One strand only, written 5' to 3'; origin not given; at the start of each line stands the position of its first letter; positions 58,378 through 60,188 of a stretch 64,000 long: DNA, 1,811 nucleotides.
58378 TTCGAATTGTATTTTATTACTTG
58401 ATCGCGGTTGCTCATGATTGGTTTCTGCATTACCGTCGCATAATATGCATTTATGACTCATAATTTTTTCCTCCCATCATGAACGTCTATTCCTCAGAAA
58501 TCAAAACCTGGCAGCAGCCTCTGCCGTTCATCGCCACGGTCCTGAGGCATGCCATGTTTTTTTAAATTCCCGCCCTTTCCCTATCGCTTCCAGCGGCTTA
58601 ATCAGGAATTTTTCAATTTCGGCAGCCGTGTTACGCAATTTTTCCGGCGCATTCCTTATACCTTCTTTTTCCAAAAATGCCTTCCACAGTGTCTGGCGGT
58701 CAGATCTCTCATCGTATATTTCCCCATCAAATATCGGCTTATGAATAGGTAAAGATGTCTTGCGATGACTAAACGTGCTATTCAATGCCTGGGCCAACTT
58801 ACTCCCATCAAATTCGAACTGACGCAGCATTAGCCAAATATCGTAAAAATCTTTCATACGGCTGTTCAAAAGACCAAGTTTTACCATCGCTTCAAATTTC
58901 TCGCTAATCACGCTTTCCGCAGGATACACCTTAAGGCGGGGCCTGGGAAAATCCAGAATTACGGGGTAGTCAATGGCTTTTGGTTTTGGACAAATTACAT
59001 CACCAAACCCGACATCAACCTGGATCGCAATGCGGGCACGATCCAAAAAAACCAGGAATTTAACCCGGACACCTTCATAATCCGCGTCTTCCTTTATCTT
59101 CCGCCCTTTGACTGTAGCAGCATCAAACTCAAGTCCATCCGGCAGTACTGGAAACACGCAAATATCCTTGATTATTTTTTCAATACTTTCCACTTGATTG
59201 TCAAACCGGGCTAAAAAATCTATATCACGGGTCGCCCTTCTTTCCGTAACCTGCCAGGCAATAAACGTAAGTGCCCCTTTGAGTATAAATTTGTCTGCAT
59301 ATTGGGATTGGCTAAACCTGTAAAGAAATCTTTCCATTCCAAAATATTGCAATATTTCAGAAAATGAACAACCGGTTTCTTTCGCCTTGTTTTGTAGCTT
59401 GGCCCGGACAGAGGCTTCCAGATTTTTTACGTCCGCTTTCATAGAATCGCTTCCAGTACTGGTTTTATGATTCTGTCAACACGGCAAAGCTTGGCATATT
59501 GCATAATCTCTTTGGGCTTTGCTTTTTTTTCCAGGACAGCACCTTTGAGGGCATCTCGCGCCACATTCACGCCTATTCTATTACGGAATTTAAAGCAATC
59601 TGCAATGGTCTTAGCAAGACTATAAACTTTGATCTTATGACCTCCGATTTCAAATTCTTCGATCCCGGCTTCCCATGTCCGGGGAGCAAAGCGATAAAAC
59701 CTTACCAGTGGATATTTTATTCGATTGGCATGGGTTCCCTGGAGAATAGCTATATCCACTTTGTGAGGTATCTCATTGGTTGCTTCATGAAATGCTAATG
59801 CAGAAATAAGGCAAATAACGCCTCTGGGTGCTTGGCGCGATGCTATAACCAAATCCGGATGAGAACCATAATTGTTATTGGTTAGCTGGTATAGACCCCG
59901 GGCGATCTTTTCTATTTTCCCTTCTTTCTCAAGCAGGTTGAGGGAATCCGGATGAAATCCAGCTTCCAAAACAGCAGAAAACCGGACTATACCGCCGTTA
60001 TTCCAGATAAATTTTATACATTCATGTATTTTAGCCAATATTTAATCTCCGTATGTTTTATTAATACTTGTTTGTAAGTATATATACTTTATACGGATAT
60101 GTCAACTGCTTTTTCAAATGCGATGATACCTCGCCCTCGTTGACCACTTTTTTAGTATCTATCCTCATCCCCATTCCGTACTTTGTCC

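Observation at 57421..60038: AT-rich three-gene island: AbiEi/AbiEii plus an uncharacterised zinc-ribbon protein with NDT/TIR-like domain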

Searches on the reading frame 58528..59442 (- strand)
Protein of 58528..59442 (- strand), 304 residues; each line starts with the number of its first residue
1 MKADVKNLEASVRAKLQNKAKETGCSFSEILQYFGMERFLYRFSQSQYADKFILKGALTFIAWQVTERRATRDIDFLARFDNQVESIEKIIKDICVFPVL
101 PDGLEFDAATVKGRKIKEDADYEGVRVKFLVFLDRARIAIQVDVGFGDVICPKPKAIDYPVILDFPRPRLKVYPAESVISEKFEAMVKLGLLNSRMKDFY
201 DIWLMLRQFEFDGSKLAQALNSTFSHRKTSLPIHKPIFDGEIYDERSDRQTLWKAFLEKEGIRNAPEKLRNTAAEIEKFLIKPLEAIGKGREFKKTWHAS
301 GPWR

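Call 3: search_protein_families(library=pfam, proteins=[window:58528-59442:-], max_evalue=0.1)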
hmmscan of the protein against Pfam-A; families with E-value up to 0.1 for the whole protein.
window:58528-59442:- (304 aa): 2 families
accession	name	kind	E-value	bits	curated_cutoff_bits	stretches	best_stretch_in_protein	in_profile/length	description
PF08843.17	AbiEii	-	1.4e-42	146.7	22.5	1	38-259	1-222/238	Nucleotidyl transferase AbiEii toxin, Type IV TA system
PF14907.12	NTP_transf_5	-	0.0048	16.9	31.2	0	9-92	35-114/249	Uncharacterised nucleotidyltransferase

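Call 4: search_protein_families(library=padloc, proteins=[window:58528-59442:-], max_evalue=0.1)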
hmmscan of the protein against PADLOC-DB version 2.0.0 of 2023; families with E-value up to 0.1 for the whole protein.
window:58528-59442:- (304 aa): 20 families
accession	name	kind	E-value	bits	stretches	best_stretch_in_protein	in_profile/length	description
PDLC02312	AbiEii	-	1.6e-100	334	1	1-303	1-297/299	AbiEii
PDLC02288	AbiEii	-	2.3e-94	313.6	1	2-296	4-281/294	AbiEii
PDLC02291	AbiEii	-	1.2e-38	131.2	1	4-234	11-228/310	AbiEii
PDLC02319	AbiEii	-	9.3e-37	125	1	38-281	5-233/241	AbiEii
PDLC02326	AbiEii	-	3e-34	115.9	1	9-143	4-132/133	AbiEii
PDLC02314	AbiEii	-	4.2e-22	76.8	1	6-232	7-229/290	AbiEii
PDLC02304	AbiEii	-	8.9e-17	59.9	1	13-260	4-237/260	AbiEii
PDLC02320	AbiEii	-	1.6e-15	55.3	1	143-256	1-116/147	AbiEii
PDLC02310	AbiEii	-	1.1e-14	52.5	1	17-222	7-206/265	AbiEii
PDLC02311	AbiEii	-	3.1e-14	51.4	1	13-297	4-274/283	AbiEii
PDLC02329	AbiEii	-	9.4e-13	46.1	1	6-229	11-232/294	AbiEii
PDLC02306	AbiEii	-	3e-08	31.6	2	164-222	163-221/280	AbiEii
PDLC02308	AbiEii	-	4.5e-08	31.1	1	34-250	13-235/279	AbiEii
PDLC02300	AbiEii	-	9.3e-07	26.6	1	39-257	28-232/259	AbiEii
PDLC02295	AbiEii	-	2.7e-05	21.6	1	65-229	52-214/261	AbiEii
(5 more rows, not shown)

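Call 5: search_protein_families(library=ncbifam, proteins=[window:58528-59442:-], max_evalue=0.1)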
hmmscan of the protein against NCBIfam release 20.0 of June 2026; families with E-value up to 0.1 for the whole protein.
window:58528-59442:- (304 aa): 0 families

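Call 71: find_homologous_proteins(query=window:58528-59442:-, max_evalue=1e-30)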
Query window:58528-59442:- (304 aa): 7567 proteins with E <= 1e-30 among 8000 candidates; the best 120 are listed.
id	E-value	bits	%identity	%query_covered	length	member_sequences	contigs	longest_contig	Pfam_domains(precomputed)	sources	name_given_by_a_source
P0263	9.9e-201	683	100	100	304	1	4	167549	PF08843.18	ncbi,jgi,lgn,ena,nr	ncbi:nucleotidyl transferase AbiEii/AbiGii toxin family protein [bacterium]|nr:nucleotidyl transfera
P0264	1.6e-178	610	89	100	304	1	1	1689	PF08843.18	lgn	-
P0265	3.8e-164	563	84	100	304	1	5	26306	PF08843.18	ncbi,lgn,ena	-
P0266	1.8e-146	505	72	100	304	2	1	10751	PF08843.18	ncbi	-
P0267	1.7e-145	502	73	100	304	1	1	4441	PF08843.18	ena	-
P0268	2.0e-145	502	72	100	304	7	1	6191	PF08843.18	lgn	-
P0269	2.1e-145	502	72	100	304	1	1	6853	PF08843.18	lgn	-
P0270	2.4e-145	501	72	100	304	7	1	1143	PF08843.18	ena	-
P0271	8.9e-145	499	72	100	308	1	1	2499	PF08843.18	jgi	jgi:predicted nucleotidyltransferase component of viral defense system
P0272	1.5e-144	499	71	100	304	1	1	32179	PF08843.18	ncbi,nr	ncbi:MAG: nucleotidyl transferase AbiEii/AbiGii toxin family protein [Nitrospirae bacterium]|nr:nucl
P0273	6.7e-144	497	71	100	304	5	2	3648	PF08843.18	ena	-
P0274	8.5e-144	496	71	100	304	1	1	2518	PF08843.18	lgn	-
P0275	1.4e-143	496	71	100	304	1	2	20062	PF08843.18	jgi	jgi:hypothetical protein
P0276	2.1e-143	495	72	100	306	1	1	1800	PF08843.18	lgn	-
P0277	2.6e-143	495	71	100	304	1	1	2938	PF08843.18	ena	-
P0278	4.0e-143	494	71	100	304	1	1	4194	PF08843.18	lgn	-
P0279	4.3e-143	494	71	100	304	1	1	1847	PF08843.18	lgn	-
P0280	6.0e-143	493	72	100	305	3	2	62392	PF08843.18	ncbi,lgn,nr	ncbi:nucleotidyl transferase AbiEii/AbiGii toxin family protein [bacterium]|nr:nucleotidyl transfera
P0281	1.0e-142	493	72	100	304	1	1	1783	PF08843.18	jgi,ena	-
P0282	1.4e-142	492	72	100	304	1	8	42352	PF08843.18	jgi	-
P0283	2.4e-142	492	71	100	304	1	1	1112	PF08843.18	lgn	-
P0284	2.4e-142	491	72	100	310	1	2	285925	PF08843.18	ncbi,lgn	-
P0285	3.3e-142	491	71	100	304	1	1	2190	PF08843.18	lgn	-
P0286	3.3e-142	491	72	100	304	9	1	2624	PF08843.18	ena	-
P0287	3.5e-142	491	71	100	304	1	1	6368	PF08843.18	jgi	jgi:hypothetical protein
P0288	3.8e-142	491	73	98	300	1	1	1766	PF08843.18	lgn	-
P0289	4.7e-142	491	71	100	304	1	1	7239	PF08843.18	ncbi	-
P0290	4.8e-142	491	71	100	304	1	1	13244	PF08843.18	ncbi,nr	ncbi:MAG: nucleotidyl transferase AbiEii/AbiGii toxin family protein [Actinobacteria bacterium]|nr:n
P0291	7.7e-142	490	70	100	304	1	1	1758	PF08843.18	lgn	-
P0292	8.6e-142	490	71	100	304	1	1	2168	PF08843.18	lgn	-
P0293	1.1e-141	489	71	100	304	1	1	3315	PF08843.18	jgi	jgi:hypothetical protein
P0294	2.2e-141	488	71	100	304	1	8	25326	PF08843.18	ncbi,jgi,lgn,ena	-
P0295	2.4e-141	488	71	100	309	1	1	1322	PF08843.18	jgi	-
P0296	2.8e-141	488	70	100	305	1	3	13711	PF08843.18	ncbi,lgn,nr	ncbi:MAG: nucleotidyl transferase AbiEii/AbiGii toxin family protein [Candidatus Omnitrophica bacter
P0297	3.0e-141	488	72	100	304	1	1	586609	PF08843.18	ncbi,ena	-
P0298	4.3e-141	487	71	100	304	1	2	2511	PF08843.18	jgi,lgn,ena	-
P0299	4.4e-141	487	71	100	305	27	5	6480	PF08843.18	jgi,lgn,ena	-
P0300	4.7e-141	487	71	100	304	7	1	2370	PF08843.18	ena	-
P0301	4.7e-141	487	70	100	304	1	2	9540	PF08843.18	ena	-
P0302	4.8e-141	487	70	100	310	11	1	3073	PF08843.18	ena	-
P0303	5.9e-141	487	71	100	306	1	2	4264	PF08843.18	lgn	-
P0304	7.3e-141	487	71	100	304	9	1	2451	PF08843.18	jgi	-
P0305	1.1e-140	486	70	100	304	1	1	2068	PF08843.18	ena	-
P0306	1.3e-140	486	71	100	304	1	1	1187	PF08843.18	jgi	-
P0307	1.3e-140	486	71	100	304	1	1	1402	PF08843.18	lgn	-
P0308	1.3e-140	486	72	100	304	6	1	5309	PF08843.18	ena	-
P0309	2.2e-140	485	71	100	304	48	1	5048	PF08843.18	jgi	-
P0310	3.4e-140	484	71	100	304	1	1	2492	PF08843.18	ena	-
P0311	4.3e-140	484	70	100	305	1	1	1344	PF08843.18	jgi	-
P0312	5.4e-140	484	70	100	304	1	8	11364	PF08843.18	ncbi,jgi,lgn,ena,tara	tara:strand:+ start:435 stop:1349 length:915 start_codon:yes stop_codon:yes gene_type:complete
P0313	5.7e-140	484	70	100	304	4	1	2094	PF08843.18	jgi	-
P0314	5.9e-140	484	70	100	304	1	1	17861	PF08843.18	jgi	-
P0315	6.3e-140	484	70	100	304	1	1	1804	PF08843.18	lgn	-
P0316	8.3e-140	483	69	100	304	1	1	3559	PF08843.18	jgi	-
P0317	8.3e-140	483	70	100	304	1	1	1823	PF08843.18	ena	-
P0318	8.8e-140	483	72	100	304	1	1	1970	PF08843.18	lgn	-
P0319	1.0e-139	483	69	100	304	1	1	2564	PF08843.18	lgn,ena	-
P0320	1.0e-139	483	69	100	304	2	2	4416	PF08843.18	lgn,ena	-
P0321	1.1e-139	483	71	100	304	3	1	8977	PF08843.18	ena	-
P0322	1.4e-139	482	69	100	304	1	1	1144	PF08843.18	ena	-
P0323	1.5e-139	482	70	100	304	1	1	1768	PF08843.18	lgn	-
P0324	1.5e-139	482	71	100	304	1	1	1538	PF08843.18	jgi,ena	-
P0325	1.6e-139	482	69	100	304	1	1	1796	PF08843.18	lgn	-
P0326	1.8e-139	482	70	100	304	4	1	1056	PF08843.18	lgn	-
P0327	2.1e-139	482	71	100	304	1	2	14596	PF08843.18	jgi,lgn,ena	-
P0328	2.5e-139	482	70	100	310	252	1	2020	PF08843.18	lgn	-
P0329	2.9e-139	481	69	100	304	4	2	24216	PF08843.18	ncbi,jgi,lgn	-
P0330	3.1e-139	481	70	100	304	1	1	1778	PF08843.18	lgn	-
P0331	3.5e-139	481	70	100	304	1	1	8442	PF08843.18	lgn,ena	-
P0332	3.8e-139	481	69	100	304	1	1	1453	PF08843.18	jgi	jgi:hypothetical protein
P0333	5.0e-139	481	69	100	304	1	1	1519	PF08843.18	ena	-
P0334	5.3e-139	481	69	100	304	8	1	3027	PF08843.18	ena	-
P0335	5.5e-139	480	70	100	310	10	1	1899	PF08843.18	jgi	jgi:hypothetical protein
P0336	5.8e-139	480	70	100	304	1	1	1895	PF08843.18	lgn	-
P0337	5.9e-139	480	69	100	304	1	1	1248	PF08843.18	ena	-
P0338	5.9e-139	480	69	100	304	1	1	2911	PF08843.18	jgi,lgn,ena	-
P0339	6.0e-139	480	70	100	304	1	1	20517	PF08843.18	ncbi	-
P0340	6.0e-139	480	70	100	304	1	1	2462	PF08843.18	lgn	-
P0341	6.5e-139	480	70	100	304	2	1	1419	PF08843.18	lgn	-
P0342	8.3e-139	480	69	100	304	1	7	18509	PF08843.18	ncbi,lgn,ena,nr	ncbi:MAG TPA: nucleotidyl transferase AbiEii/AbiGii toxin family protein [Bacteroidales bacterium]|n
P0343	8.4e-139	480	69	100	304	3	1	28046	PF08843.18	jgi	-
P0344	9.6e-139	480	70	100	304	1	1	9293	PF08843.18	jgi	jgi:hypothetical protein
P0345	1.1e-138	479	69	100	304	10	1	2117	PF08843.18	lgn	-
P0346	1.1e-138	479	69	100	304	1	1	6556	PF08843.18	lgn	-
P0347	1.2e-138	479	70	100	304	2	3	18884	PF08843.18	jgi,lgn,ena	-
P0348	1.3e-138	479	71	100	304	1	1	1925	PF08843.18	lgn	-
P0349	2.0e-138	479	70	100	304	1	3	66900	PF08843.18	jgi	-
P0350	2.8e-138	478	71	98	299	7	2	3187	PF08843.18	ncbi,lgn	-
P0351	3.6e-138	478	69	100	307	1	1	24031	PF08843.18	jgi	-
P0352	4.3e-138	478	69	100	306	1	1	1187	PF08843.18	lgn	-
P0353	4.6e-138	477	69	100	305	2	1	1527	PF08843.18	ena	-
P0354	4.6e-138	477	70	100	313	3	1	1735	PF08843.18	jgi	jgi:hypothetical protein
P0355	5.1e-138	477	69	99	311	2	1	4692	PF08843.18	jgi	jgi:predicted nucleotidyltransferase component of viral defense system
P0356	5.6e-138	477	70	100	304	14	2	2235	PF08843.18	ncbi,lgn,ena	-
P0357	6.1e-138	477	69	100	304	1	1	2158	PF08843.18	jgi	-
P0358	6.2e-138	477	70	100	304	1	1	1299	PF08843.18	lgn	-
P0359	6.4e-138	477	73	95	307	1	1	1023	PF08843.18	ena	-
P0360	6.5e-138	477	70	100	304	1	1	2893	PF08843.18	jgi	jgi:hypothetical protein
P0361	7.1e-138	477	69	100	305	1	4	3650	PF08843.18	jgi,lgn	-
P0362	7.8e-138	477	69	100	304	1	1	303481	PF08843.18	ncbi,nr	ncbi:MAG: nucleotidyl transferase AbiEii/AbiGii toxin family protein [Candidatus Omnitrophica bacter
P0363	8.1e-138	477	69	100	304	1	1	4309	PF08843.18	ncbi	ncbi:nucleotidyl transferase AbiEii/AbiGii toxin family protein [Candidatus Omnitrophota bacterium]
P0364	8.3e-138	477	69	100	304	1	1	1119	PF08843.18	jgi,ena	-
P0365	8.9e-138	476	70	100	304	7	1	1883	PF08843.18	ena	-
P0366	9.9e-138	476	68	100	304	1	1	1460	PF08843.18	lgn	-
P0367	1.0e-137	476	70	100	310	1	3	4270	PF08843.18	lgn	-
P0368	1.1e-137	476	69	100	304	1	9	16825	PF08843.18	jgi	-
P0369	1.1e-137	476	69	100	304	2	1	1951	PF08843.18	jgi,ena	-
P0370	1.2e-137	476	70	100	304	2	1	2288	PF08843.18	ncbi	-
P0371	1.2e-137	476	68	100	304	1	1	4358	PF08843.18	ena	-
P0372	1.2e-137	476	69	100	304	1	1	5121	PF08843.18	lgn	-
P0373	1.3e-137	476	70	100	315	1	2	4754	PF08843.18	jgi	jgi:hypothetical protein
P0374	1.3e-137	476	69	100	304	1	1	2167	PF08843.18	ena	-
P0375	1.4e-137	476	69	100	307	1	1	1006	PF08843.18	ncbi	-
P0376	1.5e-137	476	70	100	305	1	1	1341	PF08843.18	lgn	-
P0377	1.6e-137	476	69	100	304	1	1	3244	PF08843.18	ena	-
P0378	1.6e-137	476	68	100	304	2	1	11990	PF08843.18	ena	-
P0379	1.7e-137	476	70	100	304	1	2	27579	PF08843.18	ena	-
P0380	1.8e-137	476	70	100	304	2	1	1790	PF08843.18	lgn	-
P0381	2.2e-137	475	69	100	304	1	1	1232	PF08843.18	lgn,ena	-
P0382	2.4e-137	475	70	100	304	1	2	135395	PF08843.18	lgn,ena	-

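Call 72: find_encoding_contigs(protein=P0263, flank=6000, max_places=4)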
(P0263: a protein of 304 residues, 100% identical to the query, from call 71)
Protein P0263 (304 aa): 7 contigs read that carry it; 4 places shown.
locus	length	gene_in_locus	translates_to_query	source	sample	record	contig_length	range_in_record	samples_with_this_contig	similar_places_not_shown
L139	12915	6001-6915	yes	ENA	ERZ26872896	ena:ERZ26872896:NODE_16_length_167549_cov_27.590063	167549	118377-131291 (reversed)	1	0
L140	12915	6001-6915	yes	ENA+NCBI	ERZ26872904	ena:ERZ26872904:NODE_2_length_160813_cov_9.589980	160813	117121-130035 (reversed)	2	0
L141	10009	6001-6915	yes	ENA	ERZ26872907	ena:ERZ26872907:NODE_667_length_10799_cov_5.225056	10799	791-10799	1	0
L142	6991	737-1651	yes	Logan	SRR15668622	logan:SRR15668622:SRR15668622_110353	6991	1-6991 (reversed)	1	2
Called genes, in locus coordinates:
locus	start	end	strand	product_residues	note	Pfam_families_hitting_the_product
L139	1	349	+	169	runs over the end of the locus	-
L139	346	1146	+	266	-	-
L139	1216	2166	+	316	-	-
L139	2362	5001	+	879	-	PF00675:Peptidase_M16, PF05193:Peptidase_M16_C, PF00675:Peptidase_M16 (weak), PF05193:Peptidase_M16_C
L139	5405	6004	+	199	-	PF13338:AbiEi_4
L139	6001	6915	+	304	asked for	PF08843:AbiEii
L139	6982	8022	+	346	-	-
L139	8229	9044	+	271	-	PF01145:Band_7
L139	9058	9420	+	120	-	PF01880:Desulfoferrodox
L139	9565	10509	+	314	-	PF02734:Dak2, PF21645:FakA-like_M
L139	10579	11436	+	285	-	PF02645:DegV, PF13684:FakA-like_C (weak)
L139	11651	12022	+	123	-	PF00072:Response_reg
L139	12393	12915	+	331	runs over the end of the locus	-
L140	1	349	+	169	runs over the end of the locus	-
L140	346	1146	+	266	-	-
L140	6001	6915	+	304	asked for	PF08843:AbiEii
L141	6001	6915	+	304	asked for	PF08843:AbiEii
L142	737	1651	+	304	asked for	PF08843:AbiEii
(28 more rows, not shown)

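Call 73: find_encoding_contigs(protein=P0265, flank=6000, max_places=4)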
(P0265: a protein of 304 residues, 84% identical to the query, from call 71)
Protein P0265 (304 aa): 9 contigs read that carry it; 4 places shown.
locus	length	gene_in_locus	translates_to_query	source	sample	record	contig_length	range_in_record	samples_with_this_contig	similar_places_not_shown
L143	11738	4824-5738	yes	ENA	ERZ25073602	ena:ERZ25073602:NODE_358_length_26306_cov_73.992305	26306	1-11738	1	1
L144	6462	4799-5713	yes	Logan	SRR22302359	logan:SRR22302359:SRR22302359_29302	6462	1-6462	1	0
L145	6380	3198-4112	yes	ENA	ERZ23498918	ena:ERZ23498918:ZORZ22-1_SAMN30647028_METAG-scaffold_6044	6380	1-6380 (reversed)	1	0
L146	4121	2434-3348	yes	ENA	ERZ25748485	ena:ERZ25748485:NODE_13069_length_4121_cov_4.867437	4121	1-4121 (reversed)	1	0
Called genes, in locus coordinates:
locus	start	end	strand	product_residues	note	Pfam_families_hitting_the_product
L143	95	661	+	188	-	PF13289:SIR2_2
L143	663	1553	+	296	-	-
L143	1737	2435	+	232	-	-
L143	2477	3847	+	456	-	-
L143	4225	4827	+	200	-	PF13338:AbiEi_4 (weak)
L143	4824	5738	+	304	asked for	PF08843:AbiEii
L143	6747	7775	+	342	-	PF23988:DUF7309, PF22007:DUF6930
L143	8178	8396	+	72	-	-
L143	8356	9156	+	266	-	PF12686:DUF3800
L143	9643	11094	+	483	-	PF25948:DUF7986, PF13428:TPR_14 (faint), PF07719:TPR_2 (faint), PF13181:TPR_8 (faint), PF00515:TPR_1 (weak)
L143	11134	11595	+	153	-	-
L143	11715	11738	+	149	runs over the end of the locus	PF13231:PMT_2 (weak)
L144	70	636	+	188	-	PF13289:SIR2_2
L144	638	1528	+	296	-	-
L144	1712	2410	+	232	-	-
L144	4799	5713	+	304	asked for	PF08843:AbiEii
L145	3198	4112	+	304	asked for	PF08843:AbiEii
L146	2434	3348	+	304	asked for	PF08843:AbiEii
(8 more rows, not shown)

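Call 96: search_protein_families(library=phrogs, proteins=[window:58528-59442:-], max_evalue=0.01)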
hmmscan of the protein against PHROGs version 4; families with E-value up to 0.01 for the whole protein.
window:58528-59442:- (304 aa): 0 families

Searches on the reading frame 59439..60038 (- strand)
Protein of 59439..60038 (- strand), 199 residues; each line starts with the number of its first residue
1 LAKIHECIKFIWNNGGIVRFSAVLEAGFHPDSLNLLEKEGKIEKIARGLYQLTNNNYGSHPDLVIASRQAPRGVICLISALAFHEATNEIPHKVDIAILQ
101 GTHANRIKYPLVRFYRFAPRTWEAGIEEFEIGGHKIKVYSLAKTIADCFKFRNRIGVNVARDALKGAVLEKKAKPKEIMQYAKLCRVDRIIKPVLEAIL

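Call 3: search_protein_families(library=pfam, proteins=[window:59439-60038:-], max_evalue=0.1)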
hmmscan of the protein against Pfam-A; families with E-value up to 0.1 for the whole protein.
window:59439-60038:- (199 aa): 2 families
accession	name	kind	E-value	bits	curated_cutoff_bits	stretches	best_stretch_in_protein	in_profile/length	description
PF13338.12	AbiEi_4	-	1.5e-07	31.9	25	1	14-53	10-49/49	Transcriptional regulator, AbiEi antitoxin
PF10298.14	WhiA_N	-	0.012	16.1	23.4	1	18-73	12-64/86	WhiA N-terminal LAGLIDADG-like domain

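Call 4: search_protein_families(library=padloc, proteins=[window:59439-60038:-], max_evalue=0.1)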
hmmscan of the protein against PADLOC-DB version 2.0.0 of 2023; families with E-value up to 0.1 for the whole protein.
window:59439-60038:- (199 aa): 30 families (the best 25 are shown)
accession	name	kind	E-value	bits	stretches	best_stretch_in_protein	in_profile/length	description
PDLC02265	AbiEi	-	2.3e-66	221.3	1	8-198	7-197/198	AbiEi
PDLC02283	AbiEi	-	4.7e-62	207.3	1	11-198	13-200/201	AbiEi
PDLC02225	AbiEi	-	2.1e-60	201.8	1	2-198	5-194/198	AbiEi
PDLC02239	AbiEi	-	2.8e-43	145.9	1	22-199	16-194/195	AbiEi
PDLC02263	AbiEi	-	6.4e-35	119.1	1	5-196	51-242/244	AbiEi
PDLC02275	AbiEi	-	8.9e-34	115.1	1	23-198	18-183/184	AbiEi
PDLC02248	AbiEi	-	9.5e-31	105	1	2-192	2-191/198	AbiEi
PDLC02245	AbiEi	-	1.1e-29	101.5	1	13-198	8-193/194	AbiEi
PDLC02254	AbiEi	-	9.4e-26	88.7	1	23-193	23-190/197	AbiEi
PDLC02228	AbiEi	-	3.2e-15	54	1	14-168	37-178/216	AbiEi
PDLC02267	AbiEi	-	7.2e-15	53.1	1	33-192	41-192/252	AbiEi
PDLC02249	AbiEi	-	1.4e-14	52.3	1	16-183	17-174/184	AbiEi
PDLC02238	AbiEi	-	6.1e-12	43.7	1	38-164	23-143/180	AbiEi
PDLC02260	AbiEi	-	1e-11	42.8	1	15-106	15-107/131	AbiEi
PDLC02276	AbiEi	-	4.5e-09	34.2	1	38-152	42-160/270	AbiEi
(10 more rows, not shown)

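Call 5: search_protein_families(library=ncbifam, proteins=[window:59439-60038:-], max_evalue=0.1)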
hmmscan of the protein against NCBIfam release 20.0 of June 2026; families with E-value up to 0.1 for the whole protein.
window:59439-60038:- (199 aa): 0 families

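Call 96: search_protein_families(library=phrogs, proteins=[window:59439-60038:-], max_evalue=0.01)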
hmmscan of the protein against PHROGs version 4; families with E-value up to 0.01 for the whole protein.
window:59439-60038:- (199 aa): 0 families
